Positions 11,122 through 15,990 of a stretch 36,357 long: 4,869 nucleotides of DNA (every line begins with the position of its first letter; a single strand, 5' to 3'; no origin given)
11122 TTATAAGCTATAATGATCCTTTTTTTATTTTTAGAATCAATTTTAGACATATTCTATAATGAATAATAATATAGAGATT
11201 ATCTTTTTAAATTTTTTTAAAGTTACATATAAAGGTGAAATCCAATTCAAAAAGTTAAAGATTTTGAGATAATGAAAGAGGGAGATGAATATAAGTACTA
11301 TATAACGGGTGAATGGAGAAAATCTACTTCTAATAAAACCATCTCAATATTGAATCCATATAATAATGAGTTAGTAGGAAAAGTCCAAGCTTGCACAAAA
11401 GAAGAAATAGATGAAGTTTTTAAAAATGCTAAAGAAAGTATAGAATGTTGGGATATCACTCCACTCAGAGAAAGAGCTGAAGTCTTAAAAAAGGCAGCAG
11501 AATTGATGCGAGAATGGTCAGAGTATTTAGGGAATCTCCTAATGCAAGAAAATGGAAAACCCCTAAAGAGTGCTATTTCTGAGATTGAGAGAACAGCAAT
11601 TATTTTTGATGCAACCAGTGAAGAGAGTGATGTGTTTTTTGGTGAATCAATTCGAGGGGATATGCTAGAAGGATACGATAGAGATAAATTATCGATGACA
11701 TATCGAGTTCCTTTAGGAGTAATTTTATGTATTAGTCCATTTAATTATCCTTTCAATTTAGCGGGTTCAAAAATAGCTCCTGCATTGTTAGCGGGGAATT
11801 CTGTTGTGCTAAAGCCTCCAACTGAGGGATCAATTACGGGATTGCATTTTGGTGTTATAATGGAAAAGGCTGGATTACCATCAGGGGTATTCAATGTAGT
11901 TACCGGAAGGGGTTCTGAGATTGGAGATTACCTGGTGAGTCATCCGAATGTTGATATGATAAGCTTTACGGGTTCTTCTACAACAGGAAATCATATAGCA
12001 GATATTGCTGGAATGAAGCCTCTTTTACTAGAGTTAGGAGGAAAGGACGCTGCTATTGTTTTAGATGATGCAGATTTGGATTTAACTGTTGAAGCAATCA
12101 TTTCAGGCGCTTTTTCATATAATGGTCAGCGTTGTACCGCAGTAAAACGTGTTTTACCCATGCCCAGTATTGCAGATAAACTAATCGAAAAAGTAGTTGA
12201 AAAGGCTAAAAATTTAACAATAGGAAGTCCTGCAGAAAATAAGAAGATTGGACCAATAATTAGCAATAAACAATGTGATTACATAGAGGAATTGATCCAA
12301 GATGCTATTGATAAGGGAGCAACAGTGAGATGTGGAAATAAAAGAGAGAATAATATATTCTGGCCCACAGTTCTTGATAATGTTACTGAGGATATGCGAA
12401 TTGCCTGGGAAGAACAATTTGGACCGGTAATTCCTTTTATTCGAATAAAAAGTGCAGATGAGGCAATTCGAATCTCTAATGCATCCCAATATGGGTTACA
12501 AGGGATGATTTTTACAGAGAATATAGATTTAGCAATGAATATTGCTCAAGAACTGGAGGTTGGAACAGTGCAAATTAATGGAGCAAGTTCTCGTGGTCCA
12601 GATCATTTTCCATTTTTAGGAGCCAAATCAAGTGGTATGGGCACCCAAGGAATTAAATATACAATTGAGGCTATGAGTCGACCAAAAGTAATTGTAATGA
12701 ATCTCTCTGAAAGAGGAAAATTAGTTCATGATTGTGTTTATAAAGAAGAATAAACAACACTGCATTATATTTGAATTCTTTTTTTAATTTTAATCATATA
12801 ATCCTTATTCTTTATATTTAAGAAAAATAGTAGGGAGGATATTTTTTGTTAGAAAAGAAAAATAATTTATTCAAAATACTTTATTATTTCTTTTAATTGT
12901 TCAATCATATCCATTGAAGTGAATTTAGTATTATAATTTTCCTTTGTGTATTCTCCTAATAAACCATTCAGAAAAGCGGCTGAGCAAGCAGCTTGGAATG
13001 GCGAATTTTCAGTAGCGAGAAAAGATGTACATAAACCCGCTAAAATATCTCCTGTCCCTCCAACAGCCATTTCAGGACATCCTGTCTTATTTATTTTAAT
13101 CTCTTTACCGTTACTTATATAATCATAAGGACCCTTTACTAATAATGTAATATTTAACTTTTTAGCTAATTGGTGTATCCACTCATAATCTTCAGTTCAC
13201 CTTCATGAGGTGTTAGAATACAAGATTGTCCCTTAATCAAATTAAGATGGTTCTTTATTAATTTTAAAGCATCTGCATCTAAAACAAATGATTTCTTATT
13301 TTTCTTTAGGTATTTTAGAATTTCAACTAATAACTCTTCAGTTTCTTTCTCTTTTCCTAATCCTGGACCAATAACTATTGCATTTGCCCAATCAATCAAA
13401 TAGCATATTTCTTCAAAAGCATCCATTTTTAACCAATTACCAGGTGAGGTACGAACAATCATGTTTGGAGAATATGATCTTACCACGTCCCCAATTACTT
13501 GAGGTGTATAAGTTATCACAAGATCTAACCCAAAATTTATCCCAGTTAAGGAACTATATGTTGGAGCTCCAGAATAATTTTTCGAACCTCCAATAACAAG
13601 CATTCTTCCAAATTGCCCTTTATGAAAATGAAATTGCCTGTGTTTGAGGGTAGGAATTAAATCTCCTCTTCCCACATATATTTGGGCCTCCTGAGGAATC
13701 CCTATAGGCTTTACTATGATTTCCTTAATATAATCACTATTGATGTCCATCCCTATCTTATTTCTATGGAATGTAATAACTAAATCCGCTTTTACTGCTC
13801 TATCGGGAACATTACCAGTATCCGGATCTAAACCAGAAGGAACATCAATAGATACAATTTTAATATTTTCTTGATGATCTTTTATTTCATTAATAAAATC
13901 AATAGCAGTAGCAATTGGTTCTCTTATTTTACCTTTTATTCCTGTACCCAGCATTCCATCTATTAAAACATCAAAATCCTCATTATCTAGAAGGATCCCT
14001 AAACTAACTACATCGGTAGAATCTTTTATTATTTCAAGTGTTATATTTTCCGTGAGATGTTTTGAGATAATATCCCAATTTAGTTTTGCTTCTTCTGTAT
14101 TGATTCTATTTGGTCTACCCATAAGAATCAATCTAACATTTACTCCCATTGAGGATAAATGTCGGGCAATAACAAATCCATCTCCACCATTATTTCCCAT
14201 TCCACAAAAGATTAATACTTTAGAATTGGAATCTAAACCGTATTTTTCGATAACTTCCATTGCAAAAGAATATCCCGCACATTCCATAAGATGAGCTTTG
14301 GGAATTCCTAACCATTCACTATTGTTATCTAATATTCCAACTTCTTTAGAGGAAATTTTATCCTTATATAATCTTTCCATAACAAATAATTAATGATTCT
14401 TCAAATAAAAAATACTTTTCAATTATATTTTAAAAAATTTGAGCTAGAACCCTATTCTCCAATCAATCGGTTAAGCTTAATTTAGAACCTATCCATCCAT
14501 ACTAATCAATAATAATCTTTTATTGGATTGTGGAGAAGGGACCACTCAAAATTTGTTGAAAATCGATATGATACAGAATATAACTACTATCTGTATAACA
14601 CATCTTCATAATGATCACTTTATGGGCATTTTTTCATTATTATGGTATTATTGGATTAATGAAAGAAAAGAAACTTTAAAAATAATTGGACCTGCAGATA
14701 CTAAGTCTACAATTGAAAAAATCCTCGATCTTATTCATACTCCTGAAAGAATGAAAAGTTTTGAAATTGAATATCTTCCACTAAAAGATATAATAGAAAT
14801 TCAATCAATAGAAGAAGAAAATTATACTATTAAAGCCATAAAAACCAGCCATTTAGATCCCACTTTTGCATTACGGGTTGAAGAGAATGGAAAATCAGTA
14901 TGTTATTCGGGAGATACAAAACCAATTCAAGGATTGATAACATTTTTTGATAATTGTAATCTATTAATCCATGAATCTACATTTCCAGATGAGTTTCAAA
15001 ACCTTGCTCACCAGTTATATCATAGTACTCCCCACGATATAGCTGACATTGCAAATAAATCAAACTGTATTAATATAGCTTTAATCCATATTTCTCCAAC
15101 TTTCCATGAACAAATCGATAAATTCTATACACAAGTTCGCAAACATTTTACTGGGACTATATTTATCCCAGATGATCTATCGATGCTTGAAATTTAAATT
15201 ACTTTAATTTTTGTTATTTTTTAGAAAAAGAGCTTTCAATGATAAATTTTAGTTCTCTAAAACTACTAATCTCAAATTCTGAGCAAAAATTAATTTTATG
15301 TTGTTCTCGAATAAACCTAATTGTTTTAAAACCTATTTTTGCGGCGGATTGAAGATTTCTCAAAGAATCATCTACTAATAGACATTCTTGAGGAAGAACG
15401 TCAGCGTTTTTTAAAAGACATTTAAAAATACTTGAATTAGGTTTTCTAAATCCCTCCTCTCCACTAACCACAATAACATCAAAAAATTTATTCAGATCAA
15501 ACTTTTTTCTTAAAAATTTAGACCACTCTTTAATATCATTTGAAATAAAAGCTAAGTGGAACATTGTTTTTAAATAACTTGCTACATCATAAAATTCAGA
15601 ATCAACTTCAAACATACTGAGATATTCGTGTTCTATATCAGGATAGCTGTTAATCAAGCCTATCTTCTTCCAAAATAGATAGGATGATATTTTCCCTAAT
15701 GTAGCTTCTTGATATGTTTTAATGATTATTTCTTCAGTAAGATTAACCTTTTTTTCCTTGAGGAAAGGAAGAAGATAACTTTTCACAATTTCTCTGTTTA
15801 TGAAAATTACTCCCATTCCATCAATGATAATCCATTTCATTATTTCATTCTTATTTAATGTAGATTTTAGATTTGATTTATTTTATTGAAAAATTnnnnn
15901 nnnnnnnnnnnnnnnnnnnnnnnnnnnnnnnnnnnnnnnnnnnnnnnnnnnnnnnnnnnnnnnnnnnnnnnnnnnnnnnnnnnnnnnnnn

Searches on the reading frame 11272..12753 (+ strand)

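Call 56: search_protein_families(library=pfam, proteins=[window:11272-12753:+], max_evalue=0.001)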
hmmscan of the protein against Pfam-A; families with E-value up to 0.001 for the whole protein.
window:11272-12753:+ (493 aa): 1 family
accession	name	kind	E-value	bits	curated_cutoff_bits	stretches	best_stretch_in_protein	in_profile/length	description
PF00171.27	Aldedh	-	5.3e-154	513.6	23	1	15-474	1-461/461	Aldehyde dehydrogenase family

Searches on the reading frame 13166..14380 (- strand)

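Call 56: search_protein_families(library=pfam, proteins=[window:13166-14380:-], max_evalue=0.001)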
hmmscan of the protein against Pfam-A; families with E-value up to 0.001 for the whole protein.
window:13166-14380:- (404 aa): 2 families
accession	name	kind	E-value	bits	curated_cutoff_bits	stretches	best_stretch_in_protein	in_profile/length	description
PF03853.21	YjeF_N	-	3.4e-43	148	24.9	1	29-209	2-168/169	YjeF-related protein N-terminus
PF01256.23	Carb_kinase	-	5.8e-25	88.6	27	1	260-401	1-132/242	NAD(P)H-hydrate dehydratase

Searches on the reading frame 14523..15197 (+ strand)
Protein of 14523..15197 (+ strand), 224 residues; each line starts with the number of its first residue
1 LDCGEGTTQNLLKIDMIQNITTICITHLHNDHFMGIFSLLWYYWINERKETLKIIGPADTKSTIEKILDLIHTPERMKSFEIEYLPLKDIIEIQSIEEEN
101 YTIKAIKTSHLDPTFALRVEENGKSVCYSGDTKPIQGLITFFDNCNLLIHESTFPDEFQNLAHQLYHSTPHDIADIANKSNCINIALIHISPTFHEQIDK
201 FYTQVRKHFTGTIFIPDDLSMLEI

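Call 56: search_protein_families(library=pfam, proteins=[window:14523-15197:+], max_evalue=0.001)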
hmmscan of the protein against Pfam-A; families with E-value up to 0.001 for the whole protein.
window:14523-15197:+ (224 aa): 2 families
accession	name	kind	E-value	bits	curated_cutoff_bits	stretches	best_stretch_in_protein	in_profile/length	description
PF12706.13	Lactamase_B_2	-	4.7e-16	59.4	27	1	2-190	6-200/200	Beta-lactamase superfamily domain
PF00753.33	Lactamase_B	-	1.2e-06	29.1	22.7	1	2-134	21-152/196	Metallo-beta-lactamase superfamily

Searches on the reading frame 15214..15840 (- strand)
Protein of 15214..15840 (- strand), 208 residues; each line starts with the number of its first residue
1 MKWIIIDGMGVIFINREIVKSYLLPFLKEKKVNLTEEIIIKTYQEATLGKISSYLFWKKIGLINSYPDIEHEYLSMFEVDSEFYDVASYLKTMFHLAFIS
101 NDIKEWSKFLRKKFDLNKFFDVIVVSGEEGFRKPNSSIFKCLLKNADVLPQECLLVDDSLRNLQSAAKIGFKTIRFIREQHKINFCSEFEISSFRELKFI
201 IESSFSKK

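Call 56: search_protein_families(library=pfam, proteins=[window:15214-15840:-], max_evalue=0.001)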
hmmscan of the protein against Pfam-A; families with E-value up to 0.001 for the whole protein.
window:15214-15840:- (208 aa): 2 families
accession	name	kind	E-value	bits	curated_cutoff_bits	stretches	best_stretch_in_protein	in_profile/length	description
PF13419.12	HAD_2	-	6.7e-13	49.6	23.8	1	39-174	36-176/178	Haloacid dehalogenase-like hydrolase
PF00702.32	Hydrolase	-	4.5e-10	40.7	26.4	1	78-170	98-191/191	haloacid dehalogenase-like hydrolase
